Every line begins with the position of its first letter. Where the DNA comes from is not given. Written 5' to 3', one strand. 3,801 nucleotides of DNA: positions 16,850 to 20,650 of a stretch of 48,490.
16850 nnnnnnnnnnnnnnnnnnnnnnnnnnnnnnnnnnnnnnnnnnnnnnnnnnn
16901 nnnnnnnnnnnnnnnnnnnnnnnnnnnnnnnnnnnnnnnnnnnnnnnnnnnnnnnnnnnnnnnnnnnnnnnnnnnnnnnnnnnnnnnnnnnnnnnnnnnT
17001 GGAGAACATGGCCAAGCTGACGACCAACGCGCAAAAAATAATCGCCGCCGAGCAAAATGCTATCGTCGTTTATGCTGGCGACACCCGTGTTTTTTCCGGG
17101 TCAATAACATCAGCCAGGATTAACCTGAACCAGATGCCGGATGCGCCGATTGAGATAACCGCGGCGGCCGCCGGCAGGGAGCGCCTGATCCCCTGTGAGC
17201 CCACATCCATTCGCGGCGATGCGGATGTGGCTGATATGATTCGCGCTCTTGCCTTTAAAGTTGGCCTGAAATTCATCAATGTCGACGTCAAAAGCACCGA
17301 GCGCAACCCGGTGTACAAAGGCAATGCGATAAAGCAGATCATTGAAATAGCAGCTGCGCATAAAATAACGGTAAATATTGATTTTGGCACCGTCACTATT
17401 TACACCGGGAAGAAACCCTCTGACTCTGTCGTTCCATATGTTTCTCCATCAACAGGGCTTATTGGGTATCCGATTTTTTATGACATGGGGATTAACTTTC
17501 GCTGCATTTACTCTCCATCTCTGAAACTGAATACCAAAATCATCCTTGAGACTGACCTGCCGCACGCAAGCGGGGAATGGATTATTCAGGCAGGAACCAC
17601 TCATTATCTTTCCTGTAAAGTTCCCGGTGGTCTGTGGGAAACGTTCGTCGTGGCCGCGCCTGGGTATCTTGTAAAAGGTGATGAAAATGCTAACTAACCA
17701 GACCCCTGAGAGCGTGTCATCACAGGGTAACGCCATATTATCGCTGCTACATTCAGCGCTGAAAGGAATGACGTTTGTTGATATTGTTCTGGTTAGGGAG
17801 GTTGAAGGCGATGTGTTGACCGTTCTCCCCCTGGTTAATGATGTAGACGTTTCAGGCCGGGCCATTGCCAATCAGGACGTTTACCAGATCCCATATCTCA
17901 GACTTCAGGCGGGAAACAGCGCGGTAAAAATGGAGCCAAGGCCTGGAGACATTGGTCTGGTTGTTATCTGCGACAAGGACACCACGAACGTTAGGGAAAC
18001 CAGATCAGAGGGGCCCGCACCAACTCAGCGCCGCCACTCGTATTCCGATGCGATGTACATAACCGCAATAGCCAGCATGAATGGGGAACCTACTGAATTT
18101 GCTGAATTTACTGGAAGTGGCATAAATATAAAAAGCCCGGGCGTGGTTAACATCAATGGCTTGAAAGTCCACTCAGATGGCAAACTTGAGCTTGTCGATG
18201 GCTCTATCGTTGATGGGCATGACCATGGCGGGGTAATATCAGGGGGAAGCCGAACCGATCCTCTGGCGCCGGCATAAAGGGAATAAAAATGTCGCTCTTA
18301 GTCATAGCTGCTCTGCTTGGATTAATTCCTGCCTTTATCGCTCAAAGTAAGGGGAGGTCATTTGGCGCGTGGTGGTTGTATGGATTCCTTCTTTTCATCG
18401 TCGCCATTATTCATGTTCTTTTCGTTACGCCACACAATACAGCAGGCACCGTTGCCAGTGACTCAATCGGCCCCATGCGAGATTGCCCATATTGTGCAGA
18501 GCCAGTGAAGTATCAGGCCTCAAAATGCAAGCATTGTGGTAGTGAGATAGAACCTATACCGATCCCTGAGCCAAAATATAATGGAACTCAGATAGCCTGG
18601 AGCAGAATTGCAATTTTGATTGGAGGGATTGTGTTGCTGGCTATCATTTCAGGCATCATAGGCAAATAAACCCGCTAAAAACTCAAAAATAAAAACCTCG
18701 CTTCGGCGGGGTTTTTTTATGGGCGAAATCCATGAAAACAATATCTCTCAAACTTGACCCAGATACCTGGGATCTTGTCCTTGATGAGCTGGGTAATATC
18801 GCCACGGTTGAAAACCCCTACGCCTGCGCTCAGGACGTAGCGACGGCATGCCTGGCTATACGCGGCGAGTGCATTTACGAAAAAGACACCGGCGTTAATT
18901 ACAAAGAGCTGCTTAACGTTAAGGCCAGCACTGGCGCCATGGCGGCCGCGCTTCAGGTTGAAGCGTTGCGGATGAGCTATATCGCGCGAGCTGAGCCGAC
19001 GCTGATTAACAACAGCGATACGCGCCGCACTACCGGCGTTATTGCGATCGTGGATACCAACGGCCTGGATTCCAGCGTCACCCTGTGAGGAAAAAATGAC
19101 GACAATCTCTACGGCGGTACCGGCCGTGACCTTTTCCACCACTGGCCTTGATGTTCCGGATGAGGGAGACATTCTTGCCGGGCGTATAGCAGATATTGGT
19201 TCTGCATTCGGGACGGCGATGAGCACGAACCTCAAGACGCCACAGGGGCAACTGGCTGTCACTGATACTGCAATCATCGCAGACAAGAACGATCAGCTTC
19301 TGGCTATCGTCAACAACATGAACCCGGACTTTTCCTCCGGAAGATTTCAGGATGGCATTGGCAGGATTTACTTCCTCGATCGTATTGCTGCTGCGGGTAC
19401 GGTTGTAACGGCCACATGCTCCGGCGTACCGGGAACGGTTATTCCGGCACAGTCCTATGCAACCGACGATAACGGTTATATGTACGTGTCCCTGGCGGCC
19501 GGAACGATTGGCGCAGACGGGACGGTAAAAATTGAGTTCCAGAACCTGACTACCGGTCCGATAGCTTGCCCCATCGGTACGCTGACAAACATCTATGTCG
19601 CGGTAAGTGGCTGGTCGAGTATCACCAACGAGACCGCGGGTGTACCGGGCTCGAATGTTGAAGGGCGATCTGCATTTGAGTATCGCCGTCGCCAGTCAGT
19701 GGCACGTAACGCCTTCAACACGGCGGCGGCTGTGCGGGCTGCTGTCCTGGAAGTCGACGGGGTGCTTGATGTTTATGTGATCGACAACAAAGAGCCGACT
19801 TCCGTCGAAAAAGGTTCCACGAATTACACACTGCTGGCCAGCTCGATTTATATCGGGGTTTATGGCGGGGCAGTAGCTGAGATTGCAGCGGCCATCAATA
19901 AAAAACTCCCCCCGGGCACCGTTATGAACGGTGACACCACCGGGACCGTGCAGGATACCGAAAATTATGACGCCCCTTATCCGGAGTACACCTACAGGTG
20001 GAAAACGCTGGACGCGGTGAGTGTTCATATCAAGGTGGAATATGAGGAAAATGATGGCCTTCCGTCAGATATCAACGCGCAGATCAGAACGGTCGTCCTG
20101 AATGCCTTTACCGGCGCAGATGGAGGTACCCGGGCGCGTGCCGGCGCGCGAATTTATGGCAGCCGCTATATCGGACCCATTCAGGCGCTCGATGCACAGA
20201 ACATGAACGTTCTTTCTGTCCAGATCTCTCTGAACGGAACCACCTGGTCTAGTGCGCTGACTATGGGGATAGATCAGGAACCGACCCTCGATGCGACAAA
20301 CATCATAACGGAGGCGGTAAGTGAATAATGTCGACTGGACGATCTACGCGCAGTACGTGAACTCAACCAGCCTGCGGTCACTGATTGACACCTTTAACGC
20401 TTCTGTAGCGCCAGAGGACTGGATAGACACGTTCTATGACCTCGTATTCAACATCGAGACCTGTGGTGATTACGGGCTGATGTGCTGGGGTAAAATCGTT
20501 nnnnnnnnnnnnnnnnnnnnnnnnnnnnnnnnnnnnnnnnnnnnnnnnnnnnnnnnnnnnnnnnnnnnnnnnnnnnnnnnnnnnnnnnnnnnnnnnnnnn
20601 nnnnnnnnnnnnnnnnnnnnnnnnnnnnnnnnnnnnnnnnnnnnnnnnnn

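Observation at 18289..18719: Zinc-ribbon membrane protein moron inside the baseplate gene cluster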

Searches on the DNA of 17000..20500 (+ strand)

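Call 3: search_dna_similar(query=window:17000-20500:+, collection=phages, mode=near, max_rows=30)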
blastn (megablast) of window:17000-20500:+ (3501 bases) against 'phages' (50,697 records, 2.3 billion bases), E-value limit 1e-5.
Records with a match: 6; places in all: 7; records where one place covers at least 80% of the query: 2.
Best place of each record, by identity: 95-99% 6.
By first word of the organism name: Klebsiella 6.
By host as written in the record: Klebsiella pneumoniae 4; Klebsiella pneumoniae ST15-VIM1 1; Klesiella pneumoniae ST899-OXA48 1.
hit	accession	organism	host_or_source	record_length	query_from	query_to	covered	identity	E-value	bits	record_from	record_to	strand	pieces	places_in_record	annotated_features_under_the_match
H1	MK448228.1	Klebsiella phage ST15-VIM1phi2.1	Klebsiella pneumoniae ST15-VIM1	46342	1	3501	100%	96.6%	0e+0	5806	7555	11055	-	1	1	hypothetical protein (x6)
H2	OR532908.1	Klebsiella phage RCIP0114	Klebsiella pneumoniae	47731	1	3501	88%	97.6%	0e+0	5270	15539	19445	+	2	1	hypothetical protein (x6)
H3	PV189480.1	Klebsiella phage KpnBHU6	Klebsiella pneumoniae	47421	1694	3501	52%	96.3%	0e+0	2974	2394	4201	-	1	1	record has no annotation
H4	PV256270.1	Klebsiella phage klb_E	Klebsiella pneumoniae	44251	1694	3501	52%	96.3%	0e+0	2974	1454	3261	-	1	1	record has no annotation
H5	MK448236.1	Klebsiella phage ST899-OXA48phi17.1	Klesiella pneumoniae ST899-OXA48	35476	1729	3501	51%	97.2%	0e+0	2998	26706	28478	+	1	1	baseplate J superfamily protein | hypothetical protein (x2)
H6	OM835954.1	Klebsiella phage KP12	Klebsiella pneumoniae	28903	1729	3501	51%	96.4%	0e+0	2924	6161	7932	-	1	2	hypothetical protein (x3) | mobile element protein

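Call 6: get_annotated_region(hit=H2, flank=3000)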
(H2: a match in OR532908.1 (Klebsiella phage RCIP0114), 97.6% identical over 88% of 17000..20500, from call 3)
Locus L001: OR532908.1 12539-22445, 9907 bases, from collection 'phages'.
description: Klebsiella phage RCIP0114, complete genome.
organism: Klebsiella phage RCIP0114 (NCBI taxid 3094282)
taxonomy: Viruses
host: Klebsiella pneumoniae; source: sewage; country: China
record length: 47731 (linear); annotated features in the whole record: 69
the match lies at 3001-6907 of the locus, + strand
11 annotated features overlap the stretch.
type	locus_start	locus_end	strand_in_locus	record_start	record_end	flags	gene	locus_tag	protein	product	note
CDS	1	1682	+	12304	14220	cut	-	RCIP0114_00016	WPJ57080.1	hypothetical protein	-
CDS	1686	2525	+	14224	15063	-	-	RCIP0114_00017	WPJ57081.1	hypothetical protein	-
CDS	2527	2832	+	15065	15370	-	-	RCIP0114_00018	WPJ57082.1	hypothetical protein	-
CDS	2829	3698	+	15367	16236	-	-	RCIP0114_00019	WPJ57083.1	hypothetical protein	-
CDS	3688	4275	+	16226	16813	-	-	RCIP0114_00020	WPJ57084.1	hypothetical protein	-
CDS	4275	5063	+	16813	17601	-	-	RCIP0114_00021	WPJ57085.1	hypothetical protein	-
CDS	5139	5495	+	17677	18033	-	-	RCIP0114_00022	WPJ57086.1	hypothetical protein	-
CDS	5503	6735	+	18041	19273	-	-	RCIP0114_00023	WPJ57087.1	hypothetical protein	-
CDS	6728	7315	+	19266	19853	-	-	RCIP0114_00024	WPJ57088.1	hypothetical protein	-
CDS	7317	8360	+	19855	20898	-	-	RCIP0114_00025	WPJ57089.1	hypothetical protein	-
CDS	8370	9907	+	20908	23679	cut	-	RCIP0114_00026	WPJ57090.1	hypothetical protein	-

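Call 7: get_annotated_region(hit=H5, flank=5000)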
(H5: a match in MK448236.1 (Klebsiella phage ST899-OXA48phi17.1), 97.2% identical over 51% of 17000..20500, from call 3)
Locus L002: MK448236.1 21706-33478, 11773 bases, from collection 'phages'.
description: Klebsiella phage ST899-OXA48phi17.1, complete genome.
organism: Klebsiella phage ST899-OXA48phi17.1 (NCBI taxid 2555917)
taxonomy: Viruses; Duplodnaviria; Heunggongvirae; Uroviricota; Caudoviricetes
host: Klesiella pneumoniae ST899-OXA48; source: -; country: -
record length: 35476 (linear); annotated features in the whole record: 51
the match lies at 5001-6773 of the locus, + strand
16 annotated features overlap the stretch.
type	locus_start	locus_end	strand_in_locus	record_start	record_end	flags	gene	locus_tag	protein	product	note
CDS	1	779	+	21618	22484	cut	-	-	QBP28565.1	hypothetical protein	-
CDS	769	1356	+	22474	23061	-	-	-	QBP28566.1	hypothetical protein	-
CDS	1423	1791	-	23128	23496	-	-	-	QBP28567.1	hypothetical protein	-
CDS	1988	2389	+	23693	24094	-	-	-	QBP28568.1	hypothetical protein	-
CDS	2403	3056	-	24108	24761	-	-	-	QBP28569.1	hypothetical protein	hypothetical protein SM87 01125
CDS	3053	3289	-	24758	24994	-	-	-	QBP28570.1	Arc family DNA binding protein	-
CDS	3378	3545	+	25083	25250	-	-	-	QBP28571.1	Arc family DNA binding protein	-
CDS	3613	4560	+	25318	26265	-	-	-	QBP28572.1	antirepressor protein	Antirepressor protein Ant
CDS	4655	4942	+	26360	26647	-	-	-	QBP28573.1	hypothetical protein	-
CDS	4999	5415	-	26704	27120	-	-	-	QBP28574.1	hypothetical protein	hypothetical protein MTE1 4959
CDS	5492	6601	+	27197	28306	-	-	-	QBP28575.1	baseplate J superfamily protein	Baseplate_J superfamily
CDS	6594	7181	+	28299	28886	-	-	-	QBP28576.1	hypothetical protein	Hypothetical protein, DUF2612 domain-containing protein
CDS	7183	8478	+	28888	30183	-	-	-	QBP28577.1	hypothetical protein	-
CDS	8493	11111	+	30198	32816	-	-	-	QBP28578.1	hypothetical protein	-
CDS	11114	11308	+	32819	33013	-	-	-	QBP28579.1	hypothetical protein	-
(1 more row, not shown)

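Call 8: get_annotated_region(hit=H3, flank=5000)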
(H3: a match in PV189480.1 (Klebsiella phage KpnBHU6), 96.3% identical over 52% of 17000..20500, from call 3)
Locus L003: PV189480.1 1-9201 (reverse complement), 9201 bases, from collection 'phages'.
description: UNVERIFIED: Klebsiella phage KpnBHU6, partial genome.
organism: Klebsiella phage KpnBHU6 (NCBI taxid 3412879)
taxonomy: Viruses
host: Klebsiella pneumoniae; source: -; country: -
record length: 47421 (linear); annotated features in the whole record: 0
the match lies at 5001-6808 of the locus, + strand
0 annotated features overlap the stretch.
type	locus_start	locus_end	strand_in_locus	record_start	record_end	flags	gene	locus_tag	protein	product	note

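Call 62: search_dna_similar(query=L014:6001-6522:+, collection=ecoli_genomes, mode=distant, max_rows=15, rows=spread)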
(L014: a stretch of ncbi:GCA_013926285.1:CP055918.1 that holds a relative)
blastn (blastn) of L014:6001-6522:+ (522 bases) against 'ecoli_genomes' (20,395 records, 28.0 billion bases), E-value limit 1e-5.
Records with a match: 11; places in all: 11; records where one place covers at least 80% of the query: 1.
Genomes with a match: 11 of 5426; with a place that covers at least 80% of the query: 1. Places per genome that has any: lowest 1, median 1, highest 1. On chromosomes: 11 places; on plasmids: 0.
Best place of each record, by identity: >=99% 1; 60-80% 10.
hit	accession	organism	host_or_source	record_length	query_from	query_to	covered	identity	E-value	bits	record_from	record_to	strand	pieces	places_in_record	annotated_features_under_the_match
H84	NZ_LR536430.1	Escherichia coli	-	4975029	1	522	100%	99.8%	0e+0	938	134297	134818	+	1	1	zinc ribbon domain-containing protein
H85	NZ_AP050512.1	Escherichia coli strain AMR2684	Homo sapiens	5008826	13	140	25%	75.8%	4e-15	92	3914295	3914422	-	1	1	zinc ribbon domain-containing protein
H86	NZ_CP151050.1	Escherichia coli strain 20KM2222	Dog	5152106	20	140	23%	75.2%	6e-13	84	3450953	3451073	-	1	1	hypothetical protein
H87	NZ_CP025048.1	Escherichia coli strain SC516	Chicken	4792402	187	266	15%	77.5%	6e-7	64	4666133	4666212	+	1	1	zinc ribbon domain-containing protein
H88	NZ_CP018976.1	Escherichia coli strain Ecol_545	Homo sapiens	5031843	187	266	15%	77.5%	6e-7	64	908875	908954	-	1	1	zinc ribbon domain-containing protein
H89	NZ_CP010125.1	Escherichia coli strain C8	cow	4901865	187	266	15%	77.5%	6e-7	64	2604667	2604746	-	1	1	zinc ribbon domain-containing protein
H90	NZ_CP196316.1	Escherichia coli strain AH19B041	Homo sapiens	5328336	187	266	15%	77.5%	6e-7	64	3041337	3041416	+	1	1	zinc ribbon domain-containing protein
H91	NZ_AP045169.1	Escherichia coli strain JNEC-KY173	Homo sapiens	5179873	187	266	15%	77.5%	6e-7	64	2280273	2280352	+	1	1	zinc ribbon domain-containing protein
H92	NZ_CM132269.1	Escherichia coli strain 20AR1039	Homo sapiens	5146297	187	266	15%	77.5%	6e-7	64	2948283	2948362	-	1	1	zinc ribbon domain-containing protein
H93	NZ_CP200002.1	Escherichia coli strain CREC-2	Homo sapiens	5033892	187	266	15%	77.5%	6e-7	64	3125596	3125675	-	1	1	zinc ribbon domain-containing protein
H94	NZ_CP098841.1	Escherichia coli strain CUVET18-1475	Canis lupus familiaris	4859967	187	266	15%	77.5%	6e-7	64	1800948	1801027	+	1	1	zinc ribbon domain-containing protein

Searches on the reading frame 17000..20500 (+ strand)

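Call 10: search_protein_families(library=phrogs, proteins=[L001:4275-5060:+], max_evalue=0.01)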
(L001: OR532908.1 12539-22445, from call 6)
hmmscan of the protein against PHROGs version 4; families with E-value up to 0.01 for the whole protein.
L001:4275-5060:+ (262 aa): 0 families

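Call 11: search_protein_families(library=padloc, proteins=[L001:4275-5060:+], max_evalue=0.1)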
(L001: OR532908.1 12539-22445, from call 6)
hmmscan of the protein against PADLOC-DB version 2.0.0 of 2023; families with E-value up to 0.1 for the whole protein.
L001:4275-5060:+ (262 aa): 0 families

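Call 68: search_protein_families(library=pfam, proteins=[L001:4275-5060:+, L003:2170-2523:+, L003:2783-3142:-, L003:3418-4131:+, L003:4204-4953:+], max_evalue=0.01)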
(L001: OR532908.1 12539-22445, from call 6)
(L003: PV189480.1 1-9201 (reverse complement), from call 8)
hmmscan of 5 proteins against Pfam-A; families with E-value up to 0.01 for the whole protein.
L001:4275-5060:+ (262 aa): 0 families

L003:2170-2523:+ (118 aa): 0 families

L003:2783-3142:- (120 aa): 3 families
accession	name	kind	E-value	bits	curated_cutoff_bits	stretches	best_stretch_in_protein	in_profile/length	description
PF03869.20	Arc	-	3.7e-20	71.9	20.4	1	7-50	2-45/50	Arc-like DNA binding domain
PF22513.2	FitA-like_RHH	-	1.2e-06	28.8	27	1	22-47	14-39/39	Antitoxin FitA-like, ribbon-helix-helix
PF07878.17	RHH_5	-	0.0082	16.3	26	0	9-50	1-42/43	CopG-like RHH_1 or ribbon-helix-helix domain, RHH_5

L003:3418-4131:+ (238 aa): 2 families
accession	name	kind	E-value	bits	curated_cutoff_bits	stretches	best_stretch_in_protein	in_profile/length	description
PF10548.14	P22_AR_C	-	3.1e-16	59.6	22.4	1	148-216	5-73/73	P22AR C-terminal domain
PF02498.22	Bro-N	-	1.8e-09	38.5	25.6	1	50-136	10-93/96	BRO family, N-terminal domain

L003:4204-4953:+ (250 aa): 0 families

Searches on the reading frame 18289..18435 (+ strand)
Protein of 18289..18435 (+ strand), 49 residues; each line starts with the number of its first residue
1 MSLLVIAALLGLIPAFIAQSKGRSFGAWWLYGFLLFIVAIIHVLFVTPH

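Call 57: search_protein_representatives(protein=window:18289-18435:+)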
Query: 49 residues. Proteins with E-value up to 0.001 (for the whole library): 1715; up to 1e-10: 87; up to 1e-30: 0. The best 150 are listed.
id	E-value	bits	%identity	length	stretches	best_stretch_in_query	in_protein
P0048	6.6e-19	82.1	96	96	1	1-46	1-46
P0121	2.9e-18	80.1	93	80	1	3-46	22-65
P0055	3.1e-17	76.9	81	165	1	1-47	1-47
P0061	3.6e-17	76.8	89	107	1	1-46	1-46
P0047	2.7e-15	70.9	75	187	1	1-48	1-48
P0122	9.6e-15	69.2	77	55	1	3-46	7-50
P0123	1.3e-14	68.8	52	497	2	3-47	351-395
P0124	1.9e-14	68.3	78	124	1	1-46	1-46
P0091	2.8e-14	67.8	78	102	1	3-48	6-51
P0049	6.2e-14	66.7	78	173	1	3-47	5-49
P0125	1.0e-13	66.0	72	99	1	3-45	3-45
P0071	1.1e-13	65.9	76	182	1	1-46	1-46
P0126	1.4e-13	65.6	69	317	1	1-49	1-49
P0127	2.9e-13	64.6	45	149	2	2-46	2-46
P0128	3.6e-13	64.3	73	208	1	2-46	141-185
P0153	1.5e-11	59.3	57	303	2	8-46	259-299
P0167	3.0e-11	58.4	70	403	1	3-46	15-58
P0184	6.1e-11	57.4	67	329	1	3-48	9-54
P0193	9.4e-11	56.8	48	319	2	4-47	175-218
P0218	2.1e-10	55.7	76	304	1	4-44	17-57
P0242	3.5e-10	55.0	70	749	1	3-46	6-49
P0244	3.8e-10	54.9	65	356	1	2-47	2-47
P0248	4.2e-10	54.8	67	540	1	4-46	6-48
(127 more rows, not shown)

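Call 58: search_protein_families(library=pfam, proteins=[P0123, P0126, P0167, P0184, P0242, P0248, P0244, P0153, P0193, P0218], max_evalue=0.001)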
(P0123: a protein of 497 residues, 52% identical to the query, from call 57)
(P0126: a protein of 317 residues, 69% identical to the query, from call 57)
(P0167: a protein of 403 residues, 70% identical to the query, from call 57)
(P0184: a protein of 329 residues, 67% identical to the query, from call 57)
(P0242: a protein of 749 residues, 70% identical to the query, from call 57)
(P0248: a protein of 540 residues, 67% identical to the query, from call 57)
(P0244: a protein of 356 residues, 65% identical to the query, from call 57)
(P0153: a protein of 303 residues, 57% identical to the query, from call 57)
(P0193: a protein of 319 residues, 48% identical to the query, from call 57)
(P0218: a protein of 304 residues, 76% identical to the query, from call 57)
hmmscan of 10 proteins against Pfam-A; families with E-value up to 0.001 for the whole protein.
P0123 (497 aa): 11 families
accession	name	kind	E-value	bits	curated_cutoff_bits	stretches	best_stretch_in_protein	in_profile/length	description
PF01381.28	HTH_3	-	2.3e-16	60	23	1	10-61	4-55/55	Helix-turn-helix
PF12844.13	HTH_19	-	5.7e-11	42.6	30.2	1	5-63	2-60/64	Helix-turn-helix domain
PF13560.12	HTH_31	-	3e-08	34.3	27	1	10-57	9-57/64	Helix-turn-helix domain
PF13518.12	HTH_28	-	1.3e-06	28.8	25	1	7-37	5-34/52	Helix-turn-helix domain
PF08279.18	HTH_11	-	8e-06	26.1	25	1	7-34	6-34/55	HTH domain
PF13384.12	HTH_23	-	9e-06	25.8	24.6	1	7-35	10-37/50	Homeodomain-like domain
PF07022.19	Phage_CI_repr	-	3.5e-05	24.5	22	1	15-62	11-58/65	Bacteriophage CI repressor helix-turn-helix domain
PF13443.12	HTH_26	-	3.9e-05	24.2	22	1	10-62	5-58/63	Cro/C1-type HTH DNA-binding domain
PF14549.12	P22_Cro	-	0.00019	21.5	30.2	1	18-45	12-37/60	DNA-binding transcriptional regulator Cro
PF08281.18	Sigma70_r4_2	-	0.00026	21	25.7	1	4-35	15-46/54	Sigma-70, region 4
PF15943.11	YdaS_toxin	-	0.00092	19.4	30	0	17-38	10-31/65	Bacterial toxin YdaS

P0126 (317 aa): 2 families
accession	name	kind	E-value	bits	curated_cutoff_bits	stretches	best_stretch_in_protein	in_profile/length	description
PF12773.13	DZR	-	0.00023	21.7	27.3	0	68-121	1-45/45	Double zinc ribbon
PF13248.11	Zn_ribbon_3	-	0.00025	20.8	27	1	100-122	2-24/26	zinc-ribbon domain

P0167 (403 aa): 1 family
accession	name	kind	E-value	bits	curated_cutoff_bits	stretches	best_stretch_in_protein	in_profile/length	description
PF09716.15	ETRAMP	-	0.00099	19.5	29.1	0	225-267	31-71/81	Malarial early transcribed membrane protein (ETRAMP)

P0184 (329 aa): 5 families
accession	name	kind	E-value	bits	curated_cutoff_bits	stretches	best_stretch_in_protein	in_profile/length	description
PF03544.19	TonB_C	-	6.2e-14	52.6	24.6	1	251-327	1-78/79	Gram-negative bacterial TonB protein C-terminal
PF10571.15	UPF0547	-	2e-08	34.7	29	1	62-86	1-25/26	Uncharacterised protein family UPF0547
PF13248.11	Zn_ribbon_3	-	1.7e-06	27.7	27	1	62-85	3-26/26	zinc-ribbon domain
PF13240.11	Zn_Ribbon_1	-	0.00013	22.1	25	1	64-84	2-22/23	zinc-ribbon domain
PF12773.13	DZR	-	0.00067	20.2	27.3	0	62-82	25-45/45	Double zinc ribbon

P0242 (749 aa): 0 families

P0248 (540 aa): 3 families
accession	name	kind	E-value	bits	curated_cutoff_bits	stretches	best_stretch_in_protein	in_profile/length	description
PF19789.6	DUF6273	-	9.8e-09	35.7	23.5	1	402-538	1-171/172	Domain of unknown function (DUF6273)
PF13174.12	TPR_6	-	0.00025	21.9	26.3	0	94-125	1-32/33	Tetratricopeptide repeat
PF14559.12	TPR_19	-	0.00098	19.8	25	0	104-132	2-30/68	Tetratricopeptide repeat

P0244 (356 aa): 0 families

P0153 (303 aa): 0 families

P0193 (319 aa): 0 families

P0218 (304 aa): 2 families
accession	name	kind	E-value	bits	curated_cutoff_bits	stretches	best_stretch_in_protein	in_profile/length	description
PF10571.15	UPF0547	-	3.9e-07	30.5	29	1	78-100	1-23/26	Uncharacterised protein family UPF0547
PF13248.11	Zn_ribbon_3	-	5.9e-05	22.8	27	1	78-101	3-26/26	zinc-ribbon domain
